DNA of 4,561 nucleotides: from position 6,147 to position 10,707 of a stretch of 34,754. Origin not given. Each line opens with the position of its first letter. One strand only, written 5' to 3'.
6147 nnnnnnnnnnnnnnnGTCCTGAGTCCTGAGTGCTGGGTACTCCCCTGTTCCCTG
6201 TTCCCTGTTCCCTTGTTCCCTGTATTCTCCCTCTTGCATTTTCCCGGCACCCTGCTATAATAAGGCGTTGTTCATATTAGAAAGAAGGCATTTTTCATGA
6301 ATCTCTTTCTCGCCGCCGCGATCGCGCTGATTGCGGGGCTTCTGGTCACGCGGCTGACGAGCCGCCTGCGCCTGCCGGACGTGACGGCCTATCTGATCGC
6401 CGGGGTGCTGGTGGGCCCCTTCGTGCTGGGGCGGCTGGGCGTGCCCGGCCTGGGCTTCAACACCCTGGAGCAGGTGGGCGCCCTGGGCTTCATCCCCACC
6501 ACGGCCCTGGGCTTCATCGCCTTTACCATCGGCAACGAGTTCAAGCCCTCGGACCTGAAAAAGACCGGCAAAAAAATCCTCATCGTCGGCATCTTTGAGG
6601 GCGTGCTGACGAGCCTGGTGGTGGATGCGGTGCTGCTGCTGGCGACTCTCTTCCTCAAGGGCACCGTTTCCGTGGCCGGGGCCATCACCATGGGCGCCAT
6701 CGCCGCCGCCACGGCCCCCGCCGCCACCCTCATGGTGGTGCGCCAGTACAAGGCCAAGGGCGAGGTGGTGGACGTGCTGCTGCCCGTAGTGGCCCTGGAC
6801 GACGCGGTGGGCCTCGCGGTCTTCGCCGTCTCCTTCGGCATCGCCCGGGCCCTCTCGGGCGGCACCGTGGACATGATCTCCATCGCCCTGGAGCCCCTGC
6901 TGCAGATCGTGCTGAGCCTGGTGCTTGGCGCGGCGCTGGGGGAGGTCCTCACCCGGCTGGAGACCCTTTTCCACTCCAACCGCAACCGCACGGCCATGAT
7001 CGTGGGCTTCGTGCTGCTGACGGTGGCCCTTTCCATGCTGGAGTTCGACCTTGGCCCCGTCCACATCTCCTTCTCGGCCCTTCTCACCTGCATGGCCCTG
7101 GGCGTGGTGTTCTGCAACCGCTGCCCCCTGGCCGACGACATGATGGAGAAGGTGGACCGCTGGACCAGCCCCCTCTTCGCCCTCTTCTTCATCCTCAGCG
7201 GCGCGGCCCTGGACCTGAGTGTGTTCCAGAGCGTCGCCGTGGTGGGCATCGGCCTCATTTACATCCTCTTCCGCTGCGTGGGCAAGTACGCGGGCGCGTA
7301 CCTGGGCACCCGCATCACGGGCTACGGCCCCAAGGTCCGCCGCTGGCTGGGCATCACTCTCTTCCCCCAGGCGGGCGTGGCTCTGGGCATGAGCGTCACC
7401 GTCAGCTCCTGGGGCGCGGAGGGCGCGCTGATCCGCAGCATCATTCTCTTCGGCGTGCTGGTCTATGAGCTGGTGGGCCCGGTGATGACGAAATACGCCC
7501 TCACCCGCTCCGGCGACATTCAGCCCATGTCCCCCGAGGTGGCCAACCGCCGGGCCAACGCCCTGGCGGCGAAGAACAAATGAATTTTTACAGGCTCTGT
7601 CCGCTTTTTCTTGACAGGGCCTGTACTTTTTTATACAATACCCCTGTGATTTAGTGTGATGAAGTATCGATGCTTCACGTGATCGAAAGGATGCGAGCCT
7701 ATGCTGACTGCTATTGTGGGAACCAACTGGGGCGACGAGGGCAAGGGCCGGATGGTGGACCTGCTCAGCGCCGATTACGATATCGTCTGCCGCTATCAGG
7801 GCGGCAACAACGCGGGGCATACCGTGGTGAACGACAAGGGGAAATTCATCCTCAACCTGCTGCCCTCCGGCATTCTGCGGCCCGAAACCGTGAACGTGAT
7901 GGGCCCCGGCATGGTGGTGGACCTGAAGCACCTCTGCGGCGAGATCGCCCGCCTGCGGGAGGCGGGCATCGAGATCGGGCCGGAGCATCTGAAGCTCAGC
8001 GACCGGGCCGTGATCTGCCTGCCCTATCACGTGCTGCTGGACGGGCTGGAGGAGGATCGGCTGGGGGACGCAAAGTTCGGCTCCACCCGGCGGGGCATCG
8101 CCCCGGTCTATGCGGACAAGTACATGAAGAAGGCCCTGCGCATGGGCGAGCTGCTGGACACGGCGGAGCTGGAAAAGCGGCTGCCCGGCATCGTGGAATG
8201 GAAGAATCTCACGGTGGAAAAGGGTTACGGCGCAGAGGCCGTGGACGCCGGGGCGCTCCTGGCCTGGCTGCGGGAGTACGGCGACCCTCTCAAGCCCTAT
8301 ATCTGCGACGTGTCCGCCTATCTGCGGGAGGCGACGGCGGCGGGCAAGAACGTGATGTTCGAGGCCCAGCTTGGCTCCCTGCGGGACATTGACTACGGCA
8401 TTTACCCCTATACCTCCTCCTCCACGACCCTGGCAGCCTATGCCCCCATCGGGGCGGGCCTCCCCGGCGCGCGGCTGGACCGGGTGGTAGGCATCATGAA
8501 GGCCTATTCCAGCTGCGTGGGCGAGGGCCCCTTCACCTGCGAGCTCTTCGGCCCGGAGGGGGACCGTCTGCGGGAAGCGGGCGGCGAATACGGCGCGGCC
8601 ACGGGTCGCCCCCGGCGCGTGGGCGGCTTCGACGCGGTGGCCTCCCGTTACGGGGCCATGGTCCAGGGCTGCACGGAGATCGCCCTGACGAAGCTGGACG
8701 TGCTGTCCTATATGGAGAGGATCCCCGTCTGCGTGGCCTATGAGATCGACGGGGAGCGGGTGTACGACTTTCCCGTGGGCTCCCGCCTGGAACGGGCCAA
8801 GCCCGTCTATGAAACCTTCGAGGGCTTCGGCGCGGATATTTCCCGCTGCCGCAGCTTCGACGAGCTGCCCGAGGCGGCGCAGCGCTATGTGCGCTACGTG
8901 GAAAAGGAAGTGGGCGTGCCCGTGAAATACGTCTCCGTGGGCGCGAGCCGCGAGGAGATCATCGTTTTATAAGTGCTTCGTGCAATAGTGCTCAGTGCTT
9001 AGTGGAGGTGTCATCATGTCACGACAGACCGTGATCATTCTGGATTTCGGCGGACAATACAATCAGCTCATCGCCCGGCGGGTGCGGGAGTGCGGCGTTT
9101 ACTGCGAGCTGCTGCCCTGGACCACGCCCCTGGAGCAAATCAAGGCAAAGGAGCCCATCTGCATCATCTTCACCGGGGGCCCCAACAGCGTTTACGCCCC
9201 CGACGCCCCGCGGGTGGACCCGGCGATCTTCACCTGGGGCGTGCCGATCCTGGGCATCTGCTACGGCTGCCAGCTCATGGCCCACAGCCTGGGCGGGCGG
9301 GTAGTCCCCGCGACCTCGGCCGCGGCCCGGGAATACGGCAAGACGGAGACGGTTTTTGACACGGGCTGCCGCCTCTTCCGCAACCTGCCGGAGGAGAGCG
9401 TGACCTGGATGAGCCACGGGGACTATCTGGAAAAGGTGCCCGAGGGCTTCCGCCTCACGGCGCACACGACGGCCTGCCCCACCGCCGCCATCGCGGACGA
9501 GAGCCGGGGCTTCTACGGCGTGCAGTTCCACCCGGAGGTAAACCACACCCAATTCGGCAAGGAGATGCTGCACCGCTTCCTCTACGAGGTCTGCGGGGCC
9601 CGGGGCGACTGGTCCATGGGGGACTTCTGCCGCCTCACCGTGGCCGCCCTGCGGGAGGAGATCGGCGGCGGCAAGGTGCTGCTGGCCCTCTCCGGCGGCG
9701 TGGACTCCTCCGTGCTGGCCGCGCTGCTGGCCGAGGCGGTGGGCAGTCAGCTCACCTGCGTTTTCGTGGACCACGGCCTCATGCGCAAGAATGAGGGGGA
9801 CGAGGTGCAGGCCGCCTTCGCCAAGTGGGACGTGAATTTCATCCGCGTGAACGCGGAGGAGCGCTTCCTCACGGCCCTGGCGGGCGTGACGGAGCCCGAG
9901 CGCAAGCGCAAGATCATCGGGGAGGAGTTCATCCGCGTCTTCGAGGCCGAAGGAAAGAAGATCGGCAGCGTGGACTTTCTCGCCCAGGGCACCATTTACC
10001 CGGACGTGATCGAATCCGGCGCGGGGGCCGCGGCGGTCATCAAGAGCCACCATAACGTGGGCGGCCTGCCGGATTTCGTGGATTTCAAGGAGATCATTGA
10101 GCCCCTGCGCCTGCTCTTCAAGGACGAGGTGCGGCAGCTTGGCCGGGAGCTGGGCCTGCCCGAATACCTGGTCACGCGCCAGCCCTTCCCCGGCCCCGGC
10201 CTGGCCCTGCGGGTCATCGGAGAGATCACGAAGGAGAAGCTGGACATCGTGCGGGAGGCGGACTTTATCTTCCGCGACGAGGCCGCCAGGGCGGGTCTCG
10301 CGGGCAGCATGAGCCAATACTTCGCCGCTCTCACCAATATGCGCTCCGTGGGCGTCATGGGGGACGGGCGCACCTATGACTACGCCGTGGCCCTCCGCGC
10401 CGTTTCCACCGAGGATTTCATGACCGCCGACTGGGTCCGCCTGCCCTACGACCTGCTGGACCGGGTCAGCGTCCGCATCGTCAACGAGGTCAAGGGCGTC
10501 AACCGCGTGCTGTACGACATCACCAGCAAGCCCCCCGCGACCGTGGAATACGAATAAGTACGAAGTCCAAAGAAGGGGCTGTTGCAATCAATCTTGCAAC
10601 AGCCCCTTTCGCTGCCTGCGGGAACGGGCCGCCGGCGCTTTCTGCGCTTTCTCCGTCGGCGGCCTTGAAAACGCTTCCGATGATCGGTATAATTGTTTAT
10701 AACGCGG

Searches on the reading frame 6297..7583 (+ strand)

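Call 7: search_protein_families(library=pfam, proteins=[window:6297-7583:+], max_evalue=0.001)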
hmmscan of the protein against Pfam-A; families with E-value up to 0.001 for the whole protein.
window:6297-7583:+ (428 aa): 1 family
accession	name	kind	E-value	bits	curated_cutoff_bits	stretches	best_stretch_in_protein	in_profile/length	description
PF00999.27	Na_H_Exchanger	-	2.5e-30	106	26.2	1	9-399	3-370/375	Sodium/hydrogen exchanger, transmembrane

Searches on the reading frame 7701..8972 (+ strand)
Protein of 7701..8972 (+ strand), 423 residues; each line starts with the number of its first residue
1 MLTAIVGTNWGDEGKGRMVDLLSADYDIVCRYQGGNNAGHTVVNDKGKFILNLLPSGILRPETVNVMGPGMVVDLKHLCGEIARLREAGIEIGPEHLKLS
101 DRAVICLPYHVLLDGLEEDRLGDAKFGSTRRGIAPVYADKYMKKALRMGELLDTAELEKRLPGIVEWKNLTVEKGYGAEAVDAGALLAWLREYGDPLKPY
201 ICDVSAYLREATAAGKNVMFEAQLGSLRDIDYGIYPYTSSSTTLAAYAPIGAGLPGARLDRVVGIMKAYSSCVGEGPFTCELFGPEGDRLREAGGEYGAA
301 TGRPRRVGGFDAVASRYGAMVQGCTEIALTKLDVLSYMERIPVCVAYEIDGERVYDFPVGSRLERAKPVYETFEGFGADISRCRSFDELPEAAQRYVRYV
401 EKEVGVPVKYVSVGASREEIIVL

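Call 7: search_protein_families(library=pfam, proteins=[window:7701-8972:+], max_evalue=0.001)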
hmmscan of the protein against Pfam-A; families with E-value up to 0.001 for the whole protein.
window:7701-8972:+ (423 aa): 1 family
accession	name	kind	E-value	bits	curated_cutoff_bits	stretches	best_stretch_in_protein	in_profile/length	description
PF00709.27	Adenylsucc_synt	-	1.8e-162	541.3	27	1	4-421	1-416/416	Adenylosuccinate synthetase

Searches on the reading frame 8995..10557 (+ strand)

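Call 7: search_protein_families(library=pfam, proteins=[window:8995-10557:+], max_evalue=0.001)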
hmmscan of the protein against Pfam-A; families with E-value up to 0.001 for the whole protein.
window:8995-10557:+ (520 aa): 8 families
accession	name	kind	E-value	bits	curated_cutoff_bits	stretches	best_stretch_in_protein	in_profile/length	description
PF00117.34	GATase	-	4.8e-46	157.3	22.8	1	15-198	2-189/190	Glutamine amidotransferase class-I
PF00958.27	GMP_synt_C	-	2.9e-42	143.1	27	1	429-519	2-92/92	GMP synthase C terminal domain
PF07722.19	Peptidase_C26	-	3.6e-09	37.2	20.5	1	78-181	101-219/219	Peptidase C26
PF02540.23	NAD_synthase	-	6.3e-09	35.8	21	1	222-260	15-54/242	NAD synthase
PF01171.26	ATP_bind_3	-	3.3e-05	24.1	27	1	227-270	1-47/182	PP-loop family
PF03054.22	tRNA_Me_trans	-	3.4e-05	24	20.6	1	227-269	2-43/202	tRNA methyl transferase HUP domain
PF00733.27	Asn_synthase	-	0.00013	22.2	21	1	227-274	19-63/354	Asparagine synthase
PF00764.25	Arginosuc_synth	-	0.00074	20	27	0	227-292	1-66/162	Arginosuccinate synthase N-terminal HUP domain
